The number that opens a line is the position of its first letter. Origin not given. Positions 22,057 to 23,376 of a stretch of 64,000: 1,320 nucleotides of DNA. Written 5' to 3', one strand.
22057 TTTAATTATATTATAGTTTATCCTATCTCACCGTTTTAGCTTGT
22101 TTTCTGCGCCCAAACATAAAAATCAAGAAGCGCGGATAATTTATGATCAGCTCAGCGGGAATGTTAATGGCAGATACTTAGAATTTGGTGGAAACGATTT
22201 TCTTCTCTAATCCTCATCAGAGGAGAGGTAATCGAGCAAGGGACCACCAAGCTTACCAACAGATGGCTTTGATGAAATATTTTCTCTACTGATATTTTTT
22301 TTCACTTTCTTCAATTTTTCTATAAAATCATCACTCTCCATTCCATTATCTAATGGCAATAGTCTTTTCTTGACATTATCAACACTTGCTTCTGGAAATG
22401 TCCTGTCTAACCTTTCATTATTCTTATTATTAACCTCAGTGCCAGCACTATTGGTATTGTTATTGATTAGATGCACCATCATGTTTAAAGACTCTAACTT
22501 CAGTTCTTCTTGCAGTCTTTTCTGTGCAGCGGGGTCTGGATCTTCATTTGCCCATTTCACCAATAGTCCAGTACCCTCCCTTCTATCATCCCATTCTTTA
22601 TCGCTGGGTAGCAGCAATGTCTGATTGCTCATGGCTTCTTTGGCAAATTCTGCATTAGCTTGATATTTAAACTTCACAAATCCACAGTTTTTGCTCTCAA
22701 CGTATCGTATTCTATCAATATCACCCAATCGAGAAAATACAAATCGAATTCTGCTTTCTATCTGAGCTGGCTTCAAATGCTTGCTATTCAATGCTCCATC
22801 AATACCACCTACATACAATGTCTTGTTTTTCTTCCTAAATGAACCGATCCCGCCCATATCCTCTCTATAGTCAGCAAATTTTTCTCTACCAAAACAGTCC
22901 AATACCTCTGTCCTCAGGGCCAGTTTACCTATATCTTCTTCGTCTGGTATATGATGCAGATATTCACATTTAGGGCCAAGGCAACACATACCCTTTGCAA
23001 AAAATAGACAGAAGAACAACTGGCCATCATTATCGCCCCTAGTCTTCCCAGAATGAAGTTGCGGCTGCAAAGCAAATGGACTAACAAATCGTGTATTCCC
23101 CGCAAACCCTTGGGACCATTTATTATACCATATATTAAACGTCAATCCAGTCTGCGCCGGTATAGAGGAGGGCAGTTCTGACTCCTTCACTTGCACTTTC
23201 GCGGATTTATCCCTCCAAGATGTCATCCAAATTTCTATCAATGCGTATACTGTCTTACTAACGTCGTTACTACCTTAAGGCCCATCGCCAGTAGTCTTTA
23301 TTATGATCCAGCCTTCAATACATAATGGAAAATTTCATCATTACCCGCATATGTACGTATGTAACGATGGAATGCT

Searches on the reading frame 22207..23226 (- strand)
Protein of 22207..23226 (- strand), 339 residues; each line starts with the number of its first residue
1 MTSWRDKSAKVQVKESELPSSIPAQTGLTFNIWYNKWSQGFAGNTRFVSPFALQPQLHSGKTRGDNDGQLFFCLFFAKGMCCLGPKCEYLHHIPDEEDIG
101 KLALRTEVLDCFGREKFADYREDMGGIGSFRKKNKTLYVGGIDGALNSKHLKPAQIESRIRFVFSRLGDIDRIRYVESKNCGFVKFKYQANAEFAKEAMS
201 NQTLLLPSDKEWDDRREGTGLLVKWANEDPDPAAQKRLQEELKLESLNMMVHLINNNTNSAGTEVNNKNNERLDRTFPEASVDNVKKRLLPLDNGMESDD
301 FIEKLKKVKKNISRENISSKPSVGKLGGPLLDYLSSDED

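Call 81: find_homologous_proteins(query=window:22207-23226:-, max_evalue=1e-30)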
Query window:22207-23226:- (339 aa): 458 proteins with E <= 1e-30 among 1848 candidates; the best 120 are listed.
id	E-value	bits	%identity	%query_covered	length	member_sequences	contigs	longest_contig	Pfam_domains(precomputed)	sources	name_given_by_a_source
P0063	3.1e-228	775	99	100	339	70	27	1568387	PF00076.29,PF16131.12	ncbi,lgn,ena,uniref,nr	ncbi:ADI_G0007810.mRNA.1.CDS.1 [Saccharomyces cerevisiae]|uniref:Pre-mRNA-splicing factor CWC2 n=1 T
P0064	1.2e-184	631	81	100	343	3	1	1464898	PF00076.29,PF16131.12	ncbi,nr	ncbi:hypothetical protein SKDZ_04G0350 [Saccharomyces kudriavzevii ZP591]|nr:hypothetical protein SK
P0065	4.5e-184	629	80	100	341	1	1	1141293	PF00076.29,PF16131.12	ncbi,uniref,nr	ncbi:cwc2p [Saccharomyces arboricola H-6]|uniref:Pre-mRNA-splicing factor CWC2 n=1 Tax=Saccharomyces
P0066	1.3e-181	621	81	100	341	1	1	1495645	PF16131.12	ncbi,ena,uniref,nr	ncbi:hypothetical protein SMKI_04G0340 [Saccharomyces mikatae IFO 1815]|uniref:Pre-mRNA-splicing fac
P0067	1.5e-174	598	76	100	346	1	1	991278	PF00076.29,PF16131.12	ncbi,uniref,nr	ncbi:hypothetical protein SUVZ_04G0350 [Saccharomyces uvarum]|uniref:Pre-mRNA-splicing factor CWC2 n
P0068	8.6e-172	589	76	100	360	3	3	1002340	PF00076.29,PF16131.12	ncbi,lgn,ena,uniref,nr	ncbi:hypothetical protein SEUBUCD646_0D00460 [Saccharomyces eubayanus]|uniref:Pre-mRNA-splicing fact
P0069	1.7e-135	470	61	99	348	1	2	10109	PF00076.29,PF16131.12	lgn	-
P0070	5.7e-135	468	59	99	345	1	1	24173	PF16131.12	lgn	-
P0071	1.6e-133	463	59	99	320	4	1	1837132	PF00076.29,PF16131.12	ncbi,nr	ncbi:FAFR451W-Ap [Eremothecium gossypii FDAG1]|nr:FAFR451W-Ap [Eremothecium gossypii FDAG1]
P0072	1.6e-133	463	59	99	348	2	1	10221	PF00076.29,PF16131.12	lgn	-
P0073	2.3e-132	459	68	82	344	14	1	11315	PF00076.29,PF16131.12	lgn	-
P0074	2.1e-130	453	59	99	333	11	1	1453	PF00076.29,PF16131.12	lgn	-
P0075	2.5e-129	449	71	76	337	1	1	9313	PF00076.29,PF16131.12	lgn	-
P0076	4.9e-129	448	59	99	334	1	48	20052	PF00076.29,PF16131.12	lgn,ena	-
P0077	1.9e-128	447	59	99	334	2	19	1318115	PF16131.12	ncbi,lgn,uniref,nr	ncbi:hypothetical protein HG535_0C01700 [Zygotorulaspora mrakii]|uniref:Pre-mRNA-splicing factor CWC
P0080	2.4e-127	443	70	75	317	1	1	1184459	PF16131.12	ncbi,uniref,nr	ncbi:active spliceosome conformation promoter CWC2 NDAI_0E03260 [Naumovozyma dairenensis CBS 421]|un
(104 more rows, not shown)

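Call 82: find_encoding_contigs(protein=P0080, flank=10000, max_places=1)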
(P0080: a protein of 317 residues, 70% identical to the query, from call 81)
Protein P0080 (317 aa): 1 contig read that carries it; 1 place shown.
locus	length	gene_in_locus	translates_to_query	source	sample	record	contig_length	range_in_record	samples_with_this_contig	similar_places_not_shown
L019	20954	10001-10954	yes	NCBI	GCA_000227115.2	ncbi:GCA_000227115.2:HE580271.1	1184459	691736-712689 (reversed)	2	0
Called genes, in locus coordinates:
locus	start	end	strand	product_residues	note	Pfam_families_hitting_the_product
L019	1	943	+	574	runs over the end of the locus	PF08238:Sel1 (weak)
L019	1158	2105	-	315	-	-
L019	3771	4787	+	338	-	PF01379:Porphobil_deam, PF03900:Porphobil_deamC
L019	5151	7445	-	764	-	-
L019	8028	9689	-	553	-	PF07817:GLE1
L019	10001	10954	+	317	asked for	PF16131:Torus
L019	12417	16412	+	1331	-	-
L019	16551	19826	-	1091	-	PF02732:ERCC4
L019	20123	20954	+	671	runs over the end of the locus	PF02219:MTHFR, PF21895:MTHFR_C, PF21897:DUF6919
